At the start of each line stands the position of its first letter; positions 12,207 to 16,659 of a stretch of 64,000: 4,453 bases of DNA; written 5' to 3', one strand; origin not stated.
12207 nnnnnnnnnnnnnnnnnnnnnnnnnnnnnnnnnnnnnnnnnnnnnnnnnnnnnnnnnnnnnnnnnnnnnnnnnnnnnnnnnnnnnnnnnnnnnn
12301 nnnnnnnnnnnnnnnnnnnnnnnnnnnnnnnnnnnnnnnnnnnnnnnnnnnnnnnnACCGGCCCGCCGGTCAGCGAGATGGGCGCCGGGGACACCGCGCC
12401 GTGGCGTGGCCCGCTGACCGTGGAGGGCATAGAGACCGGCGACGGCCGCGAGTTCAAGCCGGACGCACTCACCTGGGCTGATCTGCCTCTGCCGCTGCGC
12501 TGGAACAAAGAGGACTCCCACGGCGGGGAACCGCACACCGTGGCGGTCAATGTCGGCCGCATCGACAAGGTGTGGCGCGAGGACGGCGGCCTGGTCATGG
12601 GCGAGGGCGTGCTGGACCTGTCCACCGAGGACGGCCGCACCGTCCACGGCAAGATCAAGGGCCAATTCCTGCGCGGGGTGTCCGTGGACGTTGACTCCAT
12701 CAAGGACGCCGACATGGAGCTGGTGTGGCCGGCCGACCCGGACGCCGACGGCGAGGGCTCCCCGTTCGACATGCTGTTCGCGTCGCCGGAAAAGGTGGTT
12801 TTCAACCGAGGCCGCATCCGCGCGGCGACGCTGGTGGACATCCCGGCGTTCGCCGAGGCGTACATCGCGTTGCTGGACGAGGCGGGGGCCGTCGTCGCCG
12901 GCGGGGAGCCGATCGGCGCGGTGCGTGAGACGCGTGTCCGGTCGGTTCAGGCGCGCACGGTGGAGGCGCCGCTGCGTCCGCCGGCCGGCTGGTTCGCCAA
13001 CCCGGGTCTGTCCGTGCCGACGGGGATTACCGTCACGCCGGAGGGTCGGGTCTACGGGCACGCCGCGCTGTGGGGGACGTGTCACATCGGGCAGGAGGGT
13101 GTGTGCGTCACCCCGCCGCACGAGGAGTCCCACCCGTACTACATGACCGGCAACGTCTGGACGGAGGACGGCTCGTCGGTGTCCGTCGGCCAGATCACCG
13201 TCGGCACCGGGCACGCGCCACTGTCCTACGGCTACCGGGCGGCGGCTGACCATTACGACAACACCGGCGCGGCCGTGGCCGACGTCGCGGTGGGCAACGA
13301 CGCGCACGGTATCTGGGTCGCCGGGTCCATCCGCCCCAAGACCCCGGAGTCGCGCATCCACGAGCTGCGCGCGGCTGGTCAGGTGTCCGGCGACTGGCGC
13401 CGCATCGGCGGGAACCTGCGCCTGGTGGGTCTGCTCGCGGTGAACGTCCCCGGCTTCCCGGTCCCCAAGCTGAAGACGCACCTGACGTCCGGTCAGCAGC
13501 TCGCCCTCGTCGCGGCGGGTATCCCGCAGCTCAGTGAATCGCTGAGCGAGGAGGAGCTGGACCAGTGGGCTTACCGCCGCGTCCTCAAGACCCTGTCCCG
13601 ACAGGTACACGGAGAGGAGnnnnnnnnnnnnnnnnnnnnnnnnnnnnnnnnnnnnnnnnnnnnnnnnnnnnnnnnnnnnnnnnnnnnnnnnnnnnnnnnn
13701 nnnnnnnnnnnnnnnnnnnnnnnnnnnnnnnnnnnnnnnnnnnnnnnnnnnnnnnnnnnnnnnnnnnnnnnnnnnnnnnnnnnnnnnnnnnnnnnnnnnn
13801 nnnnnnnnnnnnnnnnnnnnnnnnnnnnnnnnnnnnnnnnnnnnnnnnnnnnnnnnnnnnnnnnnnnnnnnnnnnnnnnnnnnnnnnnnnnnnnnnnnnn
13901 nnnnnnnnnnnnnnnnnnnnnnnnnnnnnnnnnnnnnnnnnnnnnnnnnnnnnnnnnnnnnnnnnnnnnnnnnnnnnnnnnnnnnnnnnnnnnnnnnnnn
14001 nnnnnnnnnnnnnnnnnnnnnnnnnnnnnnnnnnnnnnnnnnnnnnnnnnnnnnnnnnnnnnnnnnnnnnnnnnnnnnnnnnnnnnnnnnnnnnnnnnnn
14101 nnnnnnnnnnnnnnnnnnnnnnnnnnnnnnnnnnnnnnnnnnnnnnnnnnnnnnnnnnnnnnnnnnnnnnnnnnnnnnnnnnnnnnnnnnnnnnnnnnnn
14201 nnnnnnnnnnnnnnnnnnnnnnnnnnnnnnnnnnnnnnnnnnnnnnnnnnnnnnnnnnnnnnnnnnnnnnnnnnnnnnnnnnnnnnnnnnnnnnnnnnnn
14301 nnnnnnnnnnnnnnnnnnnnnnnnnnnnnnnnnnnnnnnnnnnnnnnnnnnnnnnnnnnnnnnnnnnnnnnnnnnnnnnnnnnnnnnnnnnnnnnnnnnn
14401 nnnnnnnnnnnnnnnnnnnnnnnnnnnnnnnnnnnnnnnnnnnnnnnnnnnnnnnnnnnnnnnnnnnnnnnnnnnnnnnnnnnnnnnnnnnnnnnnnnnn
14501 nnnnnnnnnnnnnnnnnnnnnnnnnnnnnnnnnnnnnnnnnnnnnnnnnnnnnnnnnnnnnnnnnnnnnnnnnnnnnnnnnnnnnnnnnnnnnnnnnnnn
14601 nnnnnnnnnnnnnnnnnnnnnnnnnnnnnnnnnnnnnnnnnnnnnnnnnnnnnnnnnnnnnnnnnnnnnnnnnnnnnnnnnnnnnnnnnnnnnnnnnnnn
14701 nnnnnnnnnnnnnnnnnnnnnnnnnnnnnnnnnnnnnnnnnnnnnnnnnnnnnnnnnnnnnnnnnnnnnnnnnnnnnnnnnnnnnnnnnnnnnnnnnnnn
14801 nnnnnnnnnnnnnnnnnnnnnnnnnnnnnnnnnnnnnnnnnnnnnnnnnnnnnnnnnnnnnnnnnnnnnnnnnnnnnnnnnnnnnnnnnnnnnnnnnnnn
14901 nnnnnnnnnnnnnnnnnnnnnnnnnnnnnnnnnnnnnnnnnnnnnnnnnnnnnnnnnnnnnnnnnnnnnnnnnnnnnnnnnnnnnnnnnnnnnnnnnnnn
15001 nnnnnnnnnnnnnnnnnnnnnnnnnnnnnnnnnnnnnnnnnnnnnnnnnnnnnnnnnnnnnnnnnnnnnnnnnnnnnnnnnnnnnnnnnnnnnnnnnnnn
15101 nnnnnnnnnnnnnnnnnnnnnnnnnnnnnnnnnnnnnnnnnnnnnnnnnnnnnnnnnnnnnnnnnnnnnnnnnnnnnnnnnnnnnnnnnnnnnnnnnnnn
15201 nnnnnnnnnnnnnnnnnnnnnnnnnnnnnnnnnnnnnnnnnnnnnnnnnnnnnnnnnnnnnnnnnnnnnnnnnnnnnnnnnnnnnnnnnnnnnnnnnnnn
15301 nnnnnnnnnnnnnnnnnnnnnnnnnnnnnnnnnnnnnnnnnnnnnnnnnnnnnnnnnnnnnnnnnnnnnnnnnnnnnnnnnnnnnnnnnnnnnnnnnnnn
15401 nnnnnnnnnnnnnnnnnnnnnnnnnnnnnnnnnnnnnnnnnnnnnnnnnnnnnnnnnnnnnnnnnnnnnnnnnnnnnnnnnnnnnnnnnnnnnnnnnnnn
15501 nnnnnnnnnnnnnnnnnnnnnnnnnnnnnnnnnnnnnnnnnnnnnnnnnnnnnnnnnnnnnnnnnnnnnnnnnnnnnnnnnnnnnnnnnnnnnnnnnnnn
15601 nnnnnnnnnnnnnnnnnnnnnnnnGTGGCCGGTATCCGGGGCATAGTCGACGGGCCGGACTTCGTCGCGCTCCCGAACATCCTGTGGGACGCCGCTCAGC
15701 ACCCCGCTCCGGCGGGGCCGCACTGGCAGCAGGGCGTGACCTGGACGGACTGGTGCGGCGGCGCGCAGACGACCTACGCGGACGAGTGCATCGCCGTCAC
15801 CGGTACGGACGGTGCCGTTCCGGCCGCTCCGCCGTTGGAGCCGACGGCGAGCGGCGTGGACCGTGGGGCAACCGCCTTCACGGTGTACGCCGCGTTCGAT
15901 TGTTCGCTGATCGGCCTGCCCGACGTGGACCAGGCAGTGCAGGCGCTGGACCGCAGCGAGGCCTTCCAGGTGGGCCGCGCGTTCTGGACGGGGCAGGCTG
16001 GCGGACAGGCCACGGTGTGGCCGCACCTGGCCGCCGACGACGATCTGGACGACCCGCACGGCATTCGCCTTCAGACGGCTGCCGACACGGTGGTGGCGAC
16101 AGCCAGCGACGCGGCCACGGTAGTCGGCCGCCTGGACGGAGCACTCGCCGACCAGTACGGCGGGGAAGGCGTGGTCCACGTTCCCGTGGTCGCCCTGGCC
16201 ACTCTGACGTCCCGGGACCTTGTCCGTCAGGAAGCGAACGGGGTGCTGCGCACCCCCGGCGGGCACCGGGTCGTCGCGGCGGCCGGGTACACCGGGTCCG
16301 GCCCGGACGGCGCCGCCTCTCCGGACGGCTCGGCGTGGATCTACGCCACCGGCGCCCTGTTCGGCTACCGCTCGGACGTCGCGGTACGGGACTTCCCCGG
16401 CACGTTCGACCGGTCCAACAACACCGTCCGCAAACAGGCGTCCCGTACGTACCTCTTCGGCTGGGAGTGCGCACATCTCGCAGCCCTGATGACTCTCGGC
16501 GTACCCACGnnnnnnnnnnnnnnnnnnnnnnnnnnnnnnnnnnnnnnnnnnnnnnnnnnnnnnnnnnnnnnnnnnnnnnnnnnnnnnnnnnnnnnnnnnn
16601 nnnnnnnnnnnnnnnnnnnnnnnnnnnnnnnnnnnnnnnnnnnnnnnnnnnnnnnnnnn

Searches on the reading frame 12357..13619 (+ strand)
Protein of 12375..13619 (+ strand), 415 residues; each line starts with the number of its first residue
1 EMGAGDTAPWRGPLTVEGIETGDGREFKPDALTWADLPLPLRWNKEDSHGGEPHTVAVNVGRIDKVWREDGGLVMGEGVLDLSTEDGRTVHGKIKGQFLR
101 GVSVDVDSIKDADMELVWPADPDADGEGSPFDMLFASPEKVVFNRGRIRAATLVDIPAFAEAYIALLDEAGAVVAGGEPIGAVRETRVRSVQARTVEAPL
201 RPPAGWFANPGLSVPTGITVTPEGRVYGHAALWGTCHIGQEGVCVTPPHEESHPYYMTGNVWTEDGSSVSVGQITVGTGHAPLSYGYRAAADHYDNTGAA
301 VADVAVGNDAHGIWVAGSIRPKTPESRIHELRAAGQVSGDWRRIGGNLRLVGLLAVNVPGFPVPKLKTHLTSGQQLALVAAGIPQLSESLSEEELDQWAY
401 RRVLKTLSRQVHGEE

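Call 49: search_solved_structures(query=window:12375-13619:+, max_evalue=10)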
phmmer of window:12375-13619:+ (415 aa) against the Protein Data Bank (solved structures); distinct sequences matched with E-value up to 10: 0.

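Call 79: predict_structure(alignment_id=A5)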
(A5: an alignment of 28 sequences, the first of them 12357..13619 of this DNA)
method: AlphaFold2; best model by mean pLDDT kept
length: 421 residues; sequences in the alignment: 28
mean_pLDDT: 52.2   pTM: 0.44
mean pLDDT of the five models: 52.2, 50.4, 45.9, 45.4, 42.9
residues with pLDDT >= 90: 39; 70-90: 93; 50-70: 54; < 50: 235
segments of 3 or more residues with pLDDT < 50: 1-3, 54-56, 128-144, 187-270, 272-396
pLDDT, mean of each block of 10 residues (from residue 1): 49 87 69 83 91 55 88 88 93 89 78 70 58 46 62 85 66 83 51 26 36 39 35 30 30 28 36 40 24 27 32 31 37 39 27 25 22 21 21 44 78 72 39
secondary structure, 60 per line:
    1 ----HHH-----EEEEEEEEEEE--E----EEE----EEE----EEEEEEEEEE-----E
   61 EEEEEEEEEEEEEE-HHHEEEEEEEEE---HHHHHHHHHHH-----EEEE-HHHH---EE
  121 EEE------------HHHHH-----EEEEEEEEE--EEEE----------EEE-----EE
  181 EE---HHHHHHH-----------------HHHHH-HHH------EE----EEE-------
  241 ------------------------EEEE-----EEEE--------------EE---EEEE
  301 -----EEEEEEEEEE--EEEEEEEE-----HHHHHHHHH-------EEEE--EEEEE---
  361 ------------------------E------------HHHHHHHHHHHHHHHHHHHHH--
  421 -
elements in order: E13-23 E31-33 E38-40 E45-54 E60-74 E79-87 H91-101 E107-110 H112-115 E119-123 H136-140 E146-154 E157-160 E171-173 E179-182 H186-192 H210-214 E231-233 E265-268 E274-277 E297-300 E306-315 E318-325 H331-339 E347-350 E353-357 H398-418

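Call 81: fold_search(model_id=the predicted structure, library=pdb)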
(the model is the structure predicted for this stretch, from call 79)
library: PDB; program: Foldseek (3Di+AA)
matches with E <= 10: 158; with E <= 0.001: 0
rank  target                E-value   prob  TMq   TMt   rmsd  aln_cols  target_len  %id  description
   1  6vci_A                4.8e-02  0.54  0.11  0.20  14.5       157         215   16  Lipophilic envelope-spanning tunnel protein (LetB), domains MCE2-MCE3 (released 2020-05-06)
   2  1fl1_A                9.5e-02  0.84  0.18  0.37  17.1       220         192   10  KSHV PROTEASE (released 2000-11-22)
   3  6v0g_A                1.1e-01  0.18  0.08  0.10  14.9       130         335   16  Lipophilic Envelope-spanning Tunnel B (LetB), Model 5 (released 2020-05-06)
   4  7sef_A                1.3e-01  0.16  0.08  0.09  14.9       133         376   14  Structure of E. coli LetB delta (Ring6) mutant, Ring 1 in the open state (Model 2, Rings 1-3 only) (released 2022-02-09)
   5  7cha_A                1.3e-01  0.10  0.07  0.17  17.0       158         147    9  Cryo-EM structure of P.aeruginosa MlaFEBD with AMPPNP (released 2021-05-19)
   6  6v0f_A                1.9e-01  0.13  0.11  0.13  19.0       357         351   13  Lipophilic Envelope-spanning Tunnel B (LetB), Model 4 (released 2020-05-06)
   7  6z5u_F                2.5e-01  0.08  0.07  0.13  15.9       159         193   11  Cryo-EM structure of the A. baumannii MlaBDEF complex bound to APPNHP (released 2021-05-05)
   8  7cha_B                2.8e-01  0.21  0.10  0.25  13.8       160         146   11  Cryo-EM structure of P.aeruginosa MlaFEBD with AMPPNP (released 2021-05-19)
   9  6zy9_K                2.8e-01  0.16  0.09  0.27  13.7       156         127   12  Cryo-EM structure of MlaFEDB in complex with AMP-PNP (released 2020-11-25)
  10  6vci_C                2.9e-01  0.11  0.08  0.14  16.4       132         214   15  Lipophilic envelope-spanning tunnel protein (LetB), domains MCE2-MCE3 (released 2020-05-06)
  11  6kz4_A                3.1e-01  0.05  0.08  0.09  18.9       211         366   11  YebT domain 5-7 (released 2020-01-15)
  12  8fef_B                3.7e-01  0.60  0.11  0.13   7.4        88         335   12  Structure of Mce1 transporter from Mycobacterium smegmatis (Map0) (released 2023-02-22)
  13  6z5u_H                3.7e-01  0.05  0.07  0.14  17.1       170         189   11  Cryo-EM structure of the A. baumannii MlaBDEF complex bound to APPNHP (released 2021-05-05)
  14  2v9k                  3.9e-01  0.14  0.11  0.10   8.3        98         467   14  Crystal structure of human PUS10, a novel pseudouridine synthase. (released 2007-10-09)
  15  6z5u_G                3.9e-01  0.06  0.07  0.13  15.3       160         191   10  Cryo-EM structure of the A. baumannii MlaBDEF complex bound to APPNHP (released 2021-05-05)
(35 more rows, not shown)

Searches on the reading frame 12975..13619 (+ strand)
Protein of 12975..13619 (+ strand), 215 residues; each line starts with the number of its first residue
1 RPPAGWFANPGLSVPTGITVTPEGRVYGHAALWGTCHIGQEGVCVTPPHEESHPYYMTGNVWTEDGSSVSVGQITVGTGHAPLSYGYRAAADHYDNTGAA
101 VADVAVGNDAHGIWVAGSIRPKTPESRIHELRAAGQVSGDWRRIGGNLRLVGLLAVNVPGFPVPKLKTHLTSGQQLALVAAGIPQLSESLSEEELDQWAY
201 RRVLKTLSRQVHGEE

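Call 18: search_protein_families(library=pfam, proteins=[window:12975-13619:+], max_evalue=10)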
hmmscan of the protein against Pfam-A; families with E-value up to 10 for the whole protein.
window:12975-13619:+ (215 aa): 1 family
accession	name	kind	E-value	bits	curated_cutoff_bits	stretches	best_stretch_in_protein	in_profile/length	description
PF01436.27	NHL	-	0.69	10.5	20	1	12-27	1-16/28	NHL repeat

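Call 82: search_protein_families(library=ncbifam, proteins=[window:12975-13619:+], max_evalue=10)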
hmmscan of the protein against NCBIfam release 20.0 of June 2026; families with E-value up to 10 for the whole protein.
window:12975-13619:+ (215 aa): 0 families

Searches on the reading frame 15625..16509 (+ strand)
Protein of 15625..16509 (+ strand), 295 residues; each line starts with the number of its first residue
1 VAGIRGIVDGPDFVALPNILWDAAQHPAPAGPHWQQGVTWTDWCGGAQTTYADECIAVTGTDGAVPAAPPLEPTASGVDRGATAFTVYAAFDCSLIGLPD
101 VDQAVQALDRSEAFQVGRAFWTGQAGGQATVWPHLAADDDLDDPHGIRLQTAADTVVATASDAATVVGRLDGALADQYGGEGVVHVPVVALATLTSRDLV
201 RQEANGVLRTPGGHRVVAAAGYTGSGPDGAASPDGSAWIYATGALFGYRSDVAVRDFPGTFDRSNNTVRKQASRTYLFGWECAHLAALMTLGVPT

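Call 34: search_protein_families(library=phrogs, proteins=[window:15625-16509:+], max_evalue=0.00001)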
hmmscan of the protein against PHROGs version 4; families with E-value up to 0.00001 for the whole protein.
window:15625-16509:+ (295 aa): 1 family
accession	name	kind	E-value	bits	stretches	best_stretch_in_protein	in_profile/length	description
phrog_779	-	unknown function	1e-40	140.8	1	7-290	13-272/284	-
